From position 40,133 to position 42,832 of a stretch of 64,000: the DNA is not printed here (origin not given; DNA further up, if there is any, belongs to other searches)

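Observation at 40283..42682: GRE with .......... glycine loop, Cys-Leu-Glu catalytic loop, and no accessory subunit genes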

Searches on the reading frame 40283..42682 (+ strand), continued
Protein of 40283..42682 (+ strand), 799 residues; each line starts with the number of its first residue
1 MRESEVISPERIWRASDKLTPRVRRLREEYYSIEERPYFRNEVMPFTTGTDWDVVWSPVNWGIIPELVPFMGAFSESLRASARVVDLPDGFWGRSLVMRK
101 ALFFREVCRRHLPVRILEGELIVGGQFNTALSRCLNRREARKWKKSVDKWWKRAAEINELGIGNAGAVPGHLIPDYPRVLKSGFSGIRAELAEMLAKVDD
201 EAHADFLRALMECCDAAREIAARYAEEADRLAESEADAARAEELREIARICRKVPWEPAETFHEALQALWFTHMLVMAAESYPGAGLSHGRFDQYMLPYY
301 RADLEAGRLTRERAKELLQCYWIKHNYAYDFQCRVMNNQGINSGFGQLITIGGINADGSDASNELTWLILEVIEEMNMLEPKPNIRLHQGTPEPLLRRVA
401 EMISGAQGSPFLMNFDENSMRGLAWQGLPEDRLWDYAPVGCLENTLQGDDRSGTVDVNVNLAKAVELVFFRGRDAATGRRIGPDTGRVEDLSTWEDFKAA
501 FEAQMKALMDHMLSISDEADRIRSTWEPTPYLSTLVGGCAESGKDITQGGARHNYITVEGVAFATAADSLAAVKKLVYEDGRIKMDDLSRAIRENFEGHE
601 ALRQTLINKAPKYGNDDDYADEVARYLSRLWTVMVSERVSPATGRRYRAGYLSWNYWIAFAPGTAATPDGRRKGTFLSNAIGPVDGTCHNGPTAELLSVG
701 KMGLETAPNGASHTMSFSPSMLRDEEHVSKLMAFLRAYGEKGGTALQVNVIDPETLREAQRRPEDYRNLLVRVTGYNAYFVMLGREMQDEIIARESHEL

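Call 29: search_solved_structures(query=window:40283-42679:+, max_evalue=1e-100, show_alignments=5)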
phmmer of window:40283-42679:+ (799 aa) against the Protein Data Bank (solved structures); distinct sequences matched with E-value up to 1e-100: 8.
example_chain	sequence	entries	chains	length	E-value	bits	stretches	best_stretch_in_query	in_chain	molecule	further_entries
9f3w_A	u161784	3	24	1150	2.5e-116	392.7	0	170-795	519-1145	Choline trimethylamine-lyase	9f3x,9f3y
1r8w_A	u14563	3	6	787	5.9e-115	388.2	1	169-797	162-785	glycerol dehydratase | B12-independent glycerol dehydratase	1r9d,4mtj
6vxc_A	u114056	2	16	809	4.9e-110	371.9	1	167-795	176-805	Trans-4-hydroxy-L-proline dehydratase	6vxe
5i2a_A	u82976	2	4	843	1.9e-108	366.7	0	169-596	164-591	Diol-dehydratase | Diol dehydratase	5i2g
5ymr_B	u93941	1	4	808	1.2e-104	354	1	173-798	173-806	Formate acetyltransferase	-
6lon_B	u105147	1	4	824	3.3e-104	352.6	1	172-797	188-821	PFL2/glycerol dehydratase family glycyl radical enzyme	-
9rco_A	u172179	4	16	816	2e-102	346.7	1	169-796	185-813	Glycyl radical protein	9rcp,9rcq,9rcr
2f3o_A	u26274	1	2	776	2.1e-102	346.6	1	170-796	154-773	pyruvate formate-lyase 2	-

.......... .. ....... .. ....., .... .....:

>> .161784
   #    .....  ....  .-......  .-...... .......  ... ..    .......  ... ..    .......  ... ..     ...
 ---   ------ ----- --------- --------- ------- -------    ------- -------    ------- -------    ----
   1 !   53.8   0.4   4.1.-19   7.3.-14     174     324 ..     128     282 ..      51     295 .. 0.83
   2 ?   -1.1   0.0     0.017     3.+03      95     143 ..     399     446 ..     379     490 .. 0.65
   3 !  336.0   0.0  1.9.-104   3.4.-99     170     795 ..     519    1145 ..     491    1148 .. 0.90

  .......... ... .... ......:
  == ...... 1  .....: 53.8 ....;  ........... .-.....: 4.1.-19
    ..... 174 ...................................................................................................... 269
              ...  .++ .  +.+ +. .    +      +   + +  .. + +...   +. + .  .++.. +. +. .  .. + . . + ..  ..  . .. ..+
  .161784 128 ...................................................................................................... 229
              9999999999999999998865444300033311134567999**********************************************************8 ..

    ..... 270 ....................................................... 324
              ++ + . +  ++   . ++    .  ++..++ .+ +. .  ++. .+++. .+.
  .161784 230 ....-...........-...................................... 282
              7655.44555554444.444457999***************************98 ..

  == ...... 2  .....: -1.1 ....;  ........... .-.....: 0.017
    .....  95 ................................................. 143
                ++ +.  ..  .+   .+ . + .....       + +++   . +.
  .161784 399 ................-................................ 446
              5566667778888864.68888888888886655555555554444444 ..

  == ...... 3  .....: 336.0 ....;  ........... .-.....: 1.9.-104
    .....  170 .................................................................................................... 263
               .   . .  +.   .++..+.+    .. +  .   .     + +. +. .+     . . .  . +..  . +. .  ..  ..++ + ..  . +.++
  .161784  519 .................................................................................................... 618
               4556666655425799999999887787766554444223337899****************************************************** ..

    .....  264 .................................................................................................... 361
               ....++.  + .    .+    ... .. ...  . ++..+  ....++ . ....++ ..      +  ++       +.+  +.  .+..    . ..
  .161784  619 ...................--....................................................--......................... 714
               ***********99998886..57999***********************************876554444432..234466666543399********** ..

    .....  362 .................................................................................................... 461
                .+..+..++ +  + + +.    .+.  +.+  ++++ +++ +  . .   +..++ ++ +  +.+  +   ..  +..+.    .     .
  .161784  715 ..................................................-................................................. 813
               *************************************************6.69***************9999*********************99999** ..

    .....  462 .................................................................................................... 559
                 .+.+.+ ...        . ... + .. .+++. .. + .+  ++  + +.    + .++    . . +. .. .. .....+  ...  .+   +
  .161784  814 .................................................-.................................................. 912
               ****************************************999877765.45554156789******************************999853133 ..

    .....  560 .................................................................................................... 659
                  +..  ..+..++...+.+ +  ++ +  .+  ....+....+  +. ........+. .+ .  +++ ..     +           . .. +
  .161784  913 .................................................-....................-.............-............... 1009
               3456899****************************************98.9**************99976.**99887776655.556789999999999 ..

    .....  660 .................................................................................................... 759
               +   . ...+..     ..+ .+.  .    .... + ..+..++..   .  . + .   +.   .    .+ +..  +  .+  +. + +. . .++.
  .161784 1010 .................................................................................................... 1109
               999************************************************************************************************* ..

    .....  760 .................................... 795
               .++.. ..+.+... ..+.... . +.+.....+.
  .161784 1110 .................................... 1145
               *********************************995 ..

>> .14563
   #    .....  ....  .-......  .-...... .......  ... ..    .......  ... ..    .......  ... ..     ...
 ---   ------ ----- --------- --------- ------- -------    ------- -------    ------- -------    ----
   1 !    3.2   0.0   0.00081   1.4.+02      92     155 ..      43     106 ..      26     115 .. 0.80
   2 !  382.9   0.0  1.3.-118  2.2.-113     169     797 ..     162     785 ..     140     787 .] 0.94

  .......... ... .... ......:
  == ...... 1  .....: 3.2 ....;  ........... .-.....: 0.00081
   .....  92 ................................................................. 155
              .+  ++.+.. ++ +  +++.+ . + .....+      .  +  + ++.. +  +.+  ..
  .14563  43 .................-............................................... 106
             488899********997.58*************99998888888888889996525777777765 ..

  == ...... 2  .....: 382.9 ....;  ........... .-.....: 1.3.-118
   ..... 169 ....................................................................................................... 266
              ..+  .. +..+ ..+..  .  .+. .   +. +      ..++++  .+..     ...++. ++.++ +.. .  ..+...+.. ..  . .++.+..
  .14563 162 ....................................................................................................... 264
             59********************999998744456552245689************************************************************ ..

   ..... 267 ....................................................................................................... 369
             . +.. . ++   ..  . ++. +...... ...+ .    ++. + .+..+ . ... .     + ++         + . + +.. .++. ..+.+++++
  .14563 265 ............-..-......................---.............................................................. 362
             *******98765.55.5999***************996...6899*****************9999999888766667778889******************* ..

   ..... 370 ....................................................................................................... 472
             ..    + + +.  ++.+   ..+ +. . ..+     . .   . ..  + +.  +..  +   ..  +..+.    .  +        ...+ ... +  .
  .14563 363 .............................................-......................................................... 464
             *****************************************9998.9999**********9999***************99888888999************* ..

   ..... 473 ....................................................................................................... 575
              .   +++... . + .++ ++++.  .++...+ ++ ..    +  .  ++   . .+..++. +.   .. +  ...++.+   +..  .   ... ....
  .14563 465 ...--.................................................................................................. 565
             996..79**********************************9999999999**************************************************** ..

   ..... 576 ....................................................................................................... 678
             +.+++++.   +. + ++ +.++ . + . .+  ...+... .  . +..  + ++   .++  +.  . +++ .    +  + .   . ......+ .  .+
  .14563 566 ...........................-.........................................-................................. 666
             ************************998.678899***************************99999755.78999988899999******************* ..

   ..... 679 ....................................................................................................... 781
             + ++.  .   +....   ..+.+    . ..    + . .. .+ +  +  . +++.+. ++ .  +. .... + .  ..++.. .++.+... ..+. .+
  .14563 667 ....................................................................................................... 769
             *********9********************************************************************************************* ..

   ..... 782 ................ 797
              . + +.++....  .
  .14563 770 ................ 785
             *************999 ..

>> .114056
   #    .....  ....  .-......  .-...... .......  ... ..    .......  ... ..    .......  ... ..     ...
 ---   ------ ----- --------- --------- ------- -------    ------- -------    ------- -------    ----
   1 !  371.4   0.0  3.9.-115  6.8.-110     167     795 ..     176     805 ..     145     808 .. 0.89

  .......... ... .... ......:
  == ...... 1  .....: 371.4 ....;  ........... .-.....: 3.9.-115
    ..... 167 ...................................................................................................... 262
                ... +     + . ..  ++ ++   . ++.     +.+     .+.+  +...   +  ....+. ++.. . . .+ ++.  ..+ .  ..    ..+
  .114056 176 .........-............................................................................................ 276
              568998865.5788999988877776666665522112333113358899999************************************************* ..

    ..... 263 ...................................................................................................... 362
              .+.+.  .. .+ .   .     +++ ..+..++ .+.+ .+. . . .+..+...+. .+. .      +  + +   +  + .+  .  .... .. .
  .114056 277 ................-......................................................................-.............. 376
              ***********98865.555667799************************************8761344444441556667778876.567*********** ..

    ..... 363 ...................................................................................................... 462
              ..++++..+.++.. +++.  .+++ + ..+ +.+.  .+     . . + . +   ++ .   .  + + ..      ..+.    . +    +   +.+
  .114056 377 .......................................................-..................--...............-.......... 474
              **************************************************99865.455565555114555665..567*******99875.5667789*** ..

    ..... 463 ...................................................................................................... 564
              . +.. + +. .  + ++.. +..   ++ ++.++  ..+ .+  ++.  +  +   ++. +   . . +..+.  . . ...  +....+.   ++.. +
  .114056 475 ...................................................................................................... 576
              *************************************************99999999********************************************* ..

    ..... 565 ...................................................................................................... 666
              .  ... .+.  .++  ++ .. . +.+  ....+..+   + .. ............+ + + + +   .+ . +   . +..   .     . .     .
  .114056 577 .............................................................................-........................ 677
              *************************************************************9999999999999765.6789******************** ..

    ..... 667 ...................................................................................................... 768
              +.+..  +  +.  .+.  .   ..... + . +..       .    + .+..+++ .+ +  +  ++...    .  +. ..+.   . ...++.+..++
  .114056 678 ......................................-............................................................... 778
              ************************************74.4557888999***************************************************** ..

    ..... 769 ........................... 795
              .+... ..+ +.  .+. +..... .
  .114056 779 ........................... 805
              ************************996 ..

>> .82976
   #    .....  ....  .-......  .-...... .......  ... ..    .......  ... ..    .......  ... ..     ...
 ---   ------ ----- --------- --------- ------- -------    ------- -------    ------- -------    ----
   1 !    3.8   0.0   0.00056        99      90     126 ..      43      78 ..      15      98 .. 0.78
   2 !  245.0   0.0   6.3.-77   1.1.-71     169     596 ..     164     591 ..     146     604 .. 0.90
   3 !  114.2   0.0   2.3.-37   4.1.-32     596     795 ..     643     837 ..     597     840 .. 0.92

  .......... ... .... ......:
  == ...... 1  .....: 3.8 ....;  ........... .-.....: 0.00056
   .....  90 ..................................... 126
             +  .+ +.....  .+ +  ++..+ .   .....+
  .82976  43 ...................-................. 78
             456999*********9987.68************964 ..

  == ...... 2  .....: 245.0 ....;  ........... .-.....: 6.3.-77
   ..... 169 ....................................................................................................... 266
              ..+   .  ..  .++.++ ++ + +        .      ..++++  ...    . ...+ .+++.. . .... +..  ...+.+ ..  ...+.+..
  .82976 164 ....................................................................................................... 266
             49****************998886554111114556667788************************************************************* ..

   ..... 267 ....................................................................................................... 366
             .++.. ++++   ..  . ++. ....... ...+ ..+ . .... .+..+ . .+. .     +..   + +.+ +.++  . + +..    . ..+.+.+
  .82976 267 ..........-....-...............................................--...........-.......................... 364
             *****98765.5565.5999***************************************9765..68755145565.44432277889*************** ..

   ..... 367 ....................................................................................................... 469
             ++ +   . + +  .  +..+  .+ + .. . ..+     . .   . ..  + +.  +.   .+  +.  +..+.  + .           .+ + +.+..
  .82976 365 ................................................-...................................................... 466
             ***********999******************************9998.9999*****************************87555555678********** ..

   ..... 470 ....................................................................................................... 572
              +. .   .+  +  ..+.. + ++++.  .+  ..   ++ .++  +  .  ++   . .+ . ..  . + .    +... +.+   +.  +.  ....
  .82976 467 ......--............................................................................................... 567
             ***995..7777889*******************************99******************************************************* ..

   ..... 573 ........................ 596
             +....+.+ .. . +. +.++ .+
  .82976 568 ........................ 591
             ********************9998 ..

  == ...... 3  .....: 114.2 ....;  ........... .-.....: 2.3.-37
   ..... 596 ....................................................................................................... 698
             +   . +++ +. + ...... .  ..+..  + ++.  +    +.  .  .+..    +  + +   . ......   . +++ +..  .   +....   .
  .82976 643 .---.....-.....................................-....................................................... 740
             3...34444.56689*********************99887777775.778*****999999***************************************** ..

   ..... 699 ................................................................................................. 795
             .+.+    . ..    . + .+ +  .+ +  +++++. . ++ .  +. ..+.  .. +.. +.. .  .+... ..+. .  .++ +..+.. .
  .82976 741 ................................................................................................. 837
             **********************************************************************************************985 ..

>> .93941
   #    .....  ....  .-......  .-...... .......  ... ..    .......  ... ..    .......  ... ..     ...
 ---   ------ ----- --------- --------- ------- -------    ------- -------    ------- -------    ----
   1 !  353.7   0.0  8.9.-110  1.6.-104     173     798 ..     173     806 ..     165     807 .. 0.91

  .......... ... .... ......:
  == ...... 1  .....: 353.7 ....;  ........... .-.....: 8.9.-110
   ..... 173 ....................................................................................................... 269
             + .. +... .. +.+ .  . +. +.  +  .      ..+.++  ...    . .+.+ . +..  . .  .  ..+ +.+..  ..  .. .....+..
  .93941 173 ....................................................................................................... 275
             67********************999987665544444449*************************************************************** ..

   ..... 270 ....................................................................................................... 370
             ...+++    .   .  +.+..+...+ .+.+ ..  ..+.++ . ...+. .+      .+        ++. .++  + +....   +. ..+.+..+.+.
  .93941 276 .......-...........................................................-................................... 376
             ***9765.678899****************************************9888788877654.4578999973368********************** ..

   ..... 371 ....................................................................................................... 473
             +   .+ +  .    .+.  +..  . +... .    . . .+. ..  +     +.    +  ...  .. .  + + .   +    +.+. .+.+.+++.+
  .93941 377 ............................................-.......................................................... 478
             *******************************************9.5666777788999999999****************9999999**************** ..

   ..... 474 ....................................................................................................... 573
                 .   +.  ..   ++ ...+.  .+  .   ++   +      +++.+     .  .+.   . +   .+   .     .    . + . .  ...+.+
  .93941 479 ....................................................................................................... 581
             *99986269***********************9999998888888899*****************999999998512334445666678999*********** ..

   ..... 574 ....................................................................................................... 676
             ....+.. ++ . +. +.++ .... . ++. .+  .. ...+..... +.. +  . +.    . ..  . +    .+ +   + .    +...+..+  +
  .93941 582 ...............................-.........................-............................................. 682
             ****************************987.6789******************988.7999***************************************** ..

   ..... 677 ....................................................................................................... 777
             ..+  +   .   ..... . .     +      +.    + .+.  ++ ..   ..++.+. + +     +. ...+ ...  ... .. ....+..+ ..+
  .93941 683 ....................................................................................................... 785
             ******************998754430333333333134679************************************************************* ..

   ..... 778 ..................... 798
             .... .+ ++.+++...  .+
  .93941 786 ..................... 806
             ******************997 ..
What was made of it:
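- On Sulfonate C-S lyases (IslA, IseG, HpsG) and DHPS dehydratase HpfG: The Arg in the aligned IseG strand corresponds to Gly650 (call 29).
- Closest known: C-S lyases HpsG, IslA and IseG. Same: Same catalytic loop (call 29).
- Closest known: C-S lyases HpsG, IslA and IseG. Different: The Arg in the aligned IseG strand, which I take to be the IslA Arg678-type sulfonate-binding Arg, corresponds to Gly650 here (call 29).
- Checked: C441 and E443 align with GDH C433/E435, HypD and IseG Cys/Glu in phmmer-to-PDB alignments (call 29).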
